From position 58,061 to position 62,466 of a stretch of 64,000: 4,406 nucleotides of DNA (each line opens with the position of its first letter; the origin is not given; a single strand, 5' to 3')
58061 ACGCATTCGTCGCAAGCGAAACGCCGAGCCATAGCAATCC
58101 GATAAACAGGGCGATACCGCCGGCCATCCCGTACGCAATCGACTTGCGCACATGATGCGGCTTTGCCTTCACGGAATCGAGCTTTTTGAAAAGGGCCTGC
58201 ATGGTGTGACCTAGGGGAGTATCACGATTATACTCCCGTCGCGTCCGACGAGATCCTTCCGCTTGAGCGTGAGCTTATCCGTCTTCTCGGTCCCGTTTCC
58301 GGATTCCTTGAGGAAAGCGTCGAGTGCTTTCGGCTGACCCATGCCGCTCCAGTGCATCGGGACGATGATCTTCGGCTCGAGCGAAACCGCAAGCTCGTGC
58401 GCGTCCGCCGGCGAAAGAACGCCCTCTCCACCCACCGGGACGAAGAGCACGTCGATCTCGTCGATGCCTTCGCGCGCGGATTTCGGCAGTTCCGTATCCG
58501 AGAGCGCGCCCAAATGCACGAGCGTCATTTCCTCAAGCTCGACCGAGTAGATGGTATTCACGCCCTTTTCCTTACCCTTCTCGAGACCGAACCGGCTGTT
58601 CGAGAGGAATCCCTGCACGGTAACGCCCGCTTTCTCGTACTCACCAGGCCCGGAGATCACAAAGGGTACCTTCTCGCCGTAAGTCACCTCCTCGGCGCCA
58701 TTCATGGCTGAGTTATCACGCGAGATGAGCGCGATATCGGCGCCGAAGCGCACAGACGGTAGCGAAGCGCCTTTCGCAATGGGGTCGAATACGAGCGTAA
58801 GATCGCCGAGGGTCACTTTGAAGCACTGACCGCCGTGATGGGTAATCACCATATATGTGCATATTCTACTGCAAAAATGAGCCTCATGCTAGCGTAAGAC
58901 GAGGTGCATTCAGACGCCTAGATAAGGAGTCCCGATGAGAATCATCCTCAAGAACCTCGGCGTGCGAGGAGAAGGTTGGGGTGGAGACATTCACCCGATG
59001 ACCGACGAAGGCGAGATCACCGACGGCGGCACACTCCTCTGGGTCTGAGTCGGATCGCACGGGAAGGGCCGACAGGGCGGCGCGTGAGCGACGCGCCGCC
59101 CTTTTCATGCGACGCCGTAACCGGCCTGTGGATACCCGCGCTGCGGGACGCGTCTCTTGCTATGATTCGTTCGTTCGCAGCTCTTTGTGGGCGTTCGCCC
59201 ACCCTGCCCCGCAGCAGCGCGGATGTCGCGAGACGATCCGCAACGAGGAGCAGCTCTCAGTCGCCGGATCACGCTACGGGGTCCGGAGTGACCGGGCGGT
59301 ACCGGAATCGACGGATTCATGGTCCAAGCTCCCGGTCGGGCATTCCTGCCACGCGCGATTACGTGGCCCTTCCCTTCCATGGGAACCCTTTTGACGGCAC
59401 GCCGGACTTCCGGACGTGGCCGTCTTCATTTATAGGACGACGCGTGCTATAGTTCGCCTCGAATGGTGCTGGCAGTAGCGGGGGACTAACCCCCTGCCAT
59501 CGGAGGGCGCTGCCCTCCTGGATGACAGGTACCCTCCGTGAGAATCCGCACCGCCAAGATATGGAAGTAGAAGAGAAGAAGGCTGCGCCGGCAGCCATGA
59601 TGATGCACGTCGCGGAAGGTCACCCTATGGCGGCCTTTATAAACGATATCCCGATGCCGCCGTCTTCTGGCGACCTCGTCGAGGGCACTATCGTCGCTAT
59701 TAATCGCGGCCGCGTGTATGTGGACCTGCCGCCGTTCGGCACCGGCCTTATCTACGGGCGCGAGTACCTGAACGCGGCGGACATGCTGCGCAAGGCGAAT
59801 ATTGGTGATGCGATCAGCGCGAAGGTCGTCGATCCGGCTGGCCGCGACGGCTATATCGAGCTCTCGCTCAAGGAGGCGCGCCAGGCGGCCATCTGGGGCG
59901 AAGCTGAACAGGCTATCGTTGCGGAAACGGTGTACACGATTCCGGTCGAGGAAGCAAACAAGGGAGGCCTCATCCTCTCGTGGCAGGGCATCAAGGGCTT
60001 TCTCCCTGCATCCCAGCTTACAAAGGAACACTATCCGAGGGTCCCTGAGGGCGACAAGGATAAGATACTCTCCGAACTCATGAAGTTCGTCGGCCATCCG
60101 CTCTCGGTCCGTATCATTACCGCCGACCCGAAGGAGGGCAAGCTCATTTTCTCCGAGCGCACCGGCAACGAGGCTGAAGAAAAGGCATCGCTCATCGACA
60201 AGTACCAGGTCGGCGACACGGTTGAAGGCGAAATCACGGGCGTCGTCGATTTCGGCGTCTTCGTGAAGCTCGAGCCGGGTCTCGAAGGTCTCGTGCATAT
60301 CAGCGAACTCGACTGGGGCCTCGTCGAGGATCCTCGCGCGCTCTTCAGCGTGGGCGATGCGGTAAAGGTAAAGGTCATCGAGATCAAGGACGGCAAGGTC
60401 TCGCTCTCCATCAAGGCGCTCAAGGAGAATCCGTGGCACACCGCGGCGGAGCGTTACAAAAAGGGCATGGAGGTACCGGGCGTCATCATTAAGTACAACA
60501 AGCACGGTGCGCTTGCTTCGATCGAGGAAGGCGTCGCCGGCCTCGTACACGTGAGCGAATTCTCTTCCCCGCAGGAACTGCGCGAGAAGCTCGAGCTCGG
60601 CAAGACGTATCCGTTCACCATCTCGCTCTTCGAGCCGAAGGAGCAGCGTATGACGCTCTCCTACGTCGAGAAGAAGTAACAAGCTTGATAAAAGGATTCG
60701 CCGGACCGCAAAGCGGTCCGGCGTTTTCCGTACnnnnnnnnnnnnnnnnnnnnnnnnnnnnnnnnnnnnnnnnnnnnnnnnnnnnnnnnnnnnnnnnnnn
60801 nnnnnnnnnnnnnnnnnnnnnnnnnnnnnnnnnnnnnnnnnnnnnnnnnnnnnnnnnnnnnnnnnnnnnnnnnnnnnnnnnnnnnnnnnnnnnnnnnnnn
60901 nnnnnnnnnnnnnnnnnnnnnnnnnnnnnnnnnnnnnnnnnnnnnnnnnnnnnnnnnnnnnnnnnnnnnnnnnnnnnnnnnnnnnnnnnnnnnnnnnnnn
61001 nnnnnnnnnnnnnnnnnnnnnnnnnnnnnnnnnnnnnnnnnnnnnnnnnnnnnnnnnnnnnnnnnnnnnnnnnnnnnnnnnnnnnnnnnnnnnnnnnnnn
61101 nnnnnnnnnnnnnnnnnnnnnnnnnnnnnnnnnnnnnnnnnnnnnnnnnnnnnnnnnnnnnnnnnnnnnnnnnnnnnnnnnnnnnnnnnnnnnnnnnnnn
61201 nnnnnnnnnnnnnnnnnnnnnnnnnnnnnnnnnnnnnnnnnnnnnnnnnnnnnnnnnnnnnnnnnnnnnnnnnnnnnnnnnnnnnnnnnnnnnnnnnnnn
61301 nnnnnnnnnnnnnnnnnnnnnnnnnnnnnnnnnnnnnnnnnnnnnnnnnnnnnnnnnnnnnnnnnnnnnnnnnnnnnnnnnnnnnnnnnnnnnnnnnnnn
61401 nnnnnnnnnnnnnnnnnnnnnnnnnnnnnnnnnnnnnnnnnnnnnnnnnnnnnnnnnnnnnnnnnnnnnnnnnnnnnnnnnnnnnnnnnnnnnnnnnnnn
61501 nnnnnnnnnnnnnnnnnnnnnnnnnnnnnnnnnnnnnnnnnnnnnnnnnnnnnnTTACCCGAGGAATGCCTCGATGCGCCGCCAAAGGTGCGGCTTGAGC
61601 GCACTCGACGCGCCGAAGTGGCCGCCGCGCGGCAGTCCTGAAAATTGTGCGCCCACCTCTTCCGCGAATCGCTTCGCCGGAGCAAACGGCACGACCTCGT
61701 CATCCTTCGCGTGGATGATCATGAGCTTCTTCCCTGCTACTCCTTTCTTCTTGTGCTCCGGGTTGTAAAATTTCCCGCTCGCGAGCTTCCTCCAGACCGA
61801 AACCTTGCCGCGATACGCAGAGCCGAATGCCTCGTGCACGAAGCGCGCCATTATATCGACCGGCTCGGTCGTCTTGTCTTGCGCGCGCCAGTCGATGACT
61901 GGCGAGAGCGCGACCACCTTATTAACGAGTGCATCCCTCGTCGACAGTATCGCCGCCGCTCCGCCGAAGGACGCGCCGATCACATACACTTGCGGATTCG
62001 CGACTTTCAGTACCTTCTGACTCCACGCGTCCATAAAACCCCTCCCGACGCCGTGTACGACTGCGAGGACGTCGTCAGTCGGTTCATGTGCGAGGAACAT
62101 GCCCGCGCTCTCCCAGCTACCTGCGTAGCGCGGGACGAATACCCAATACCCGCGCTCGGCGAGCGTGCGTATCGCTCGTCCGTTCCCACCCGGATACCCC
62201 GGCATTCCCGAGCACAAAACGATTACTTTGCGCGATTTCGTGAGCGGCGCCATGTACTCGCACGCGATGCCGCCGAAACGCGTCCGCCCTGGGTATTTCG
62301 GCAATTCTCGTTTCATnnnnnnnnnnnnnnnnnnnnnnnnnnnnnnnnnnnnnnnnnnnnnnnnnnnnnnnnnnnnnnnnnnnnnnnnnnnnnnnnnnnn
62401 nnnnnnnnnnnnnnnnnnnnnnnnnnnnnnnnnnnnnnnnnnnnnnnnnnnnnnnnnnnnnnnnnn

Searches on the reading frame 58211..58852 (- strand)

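Call 8: search_protein_families(library=pfam, max_evalue=0.001, proteins=[window:58211-58852:-])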
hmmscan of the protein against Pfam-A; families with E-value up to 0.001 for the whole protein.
window:58211-58852:- (213 aa): 2 families
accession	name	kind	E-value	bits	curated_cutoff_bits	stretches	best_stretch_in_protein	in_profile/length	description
PF13483.12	Lactamase_B_3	-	4.7e-27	95.4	24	1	3-167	2-160/160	Beta-lactamase superfamily domain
PF12706.13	Lactamase_B_2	-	3.9e-05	23.8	27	1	76-168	102-200/200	Beta-lactamase superfamily domain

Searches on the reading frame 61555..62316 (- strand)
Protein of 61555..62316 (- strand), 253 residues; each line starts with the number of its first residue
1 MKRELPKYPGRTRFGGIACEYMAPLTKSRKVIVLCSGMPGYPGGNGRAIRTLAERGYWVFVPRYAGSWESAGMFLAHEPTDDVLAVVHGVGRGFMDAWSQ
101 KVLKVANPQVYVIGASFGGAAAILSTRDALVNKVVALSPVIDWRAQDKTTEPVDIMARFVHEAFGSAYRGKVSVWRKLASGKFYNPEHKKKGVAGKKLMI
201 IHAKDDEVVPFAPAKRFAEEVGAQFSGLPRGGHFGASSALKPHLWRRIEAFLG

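Call 8: search_protein_families(library=pfam, max_evalue=0.001, proteins=[window:61555-62316:-])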
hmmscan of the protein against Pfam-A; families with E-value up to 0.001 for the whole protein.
window:61555-62316:- (253 aa): 5 families
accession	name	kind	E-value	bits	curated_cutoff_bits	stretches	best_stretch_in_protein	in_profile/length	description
PF12146.15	Hydrolase_4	-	2e-10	40.9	27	1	27-166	2-136/239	Serine aminopeptidase, S33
PF00326.27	Peptidase_S9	-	3.2e-09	37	22.6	1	50-252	8-206/213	Prolyl oligopeptidase family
PF12697.13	Abhydrolase_6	-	1.3e-06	29.7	26.3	1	32-234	1-205/217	Alpha/beta hydrolase family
PF06821.19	Ser_hydrolase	-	9.9e-06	26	22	1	199-241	119-161/172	Serine hydrolase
PF00561.26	Abhydrolase_1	-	0.00012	22.3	25.8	0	31-178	2-137/245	alpha/beta hydrolase fold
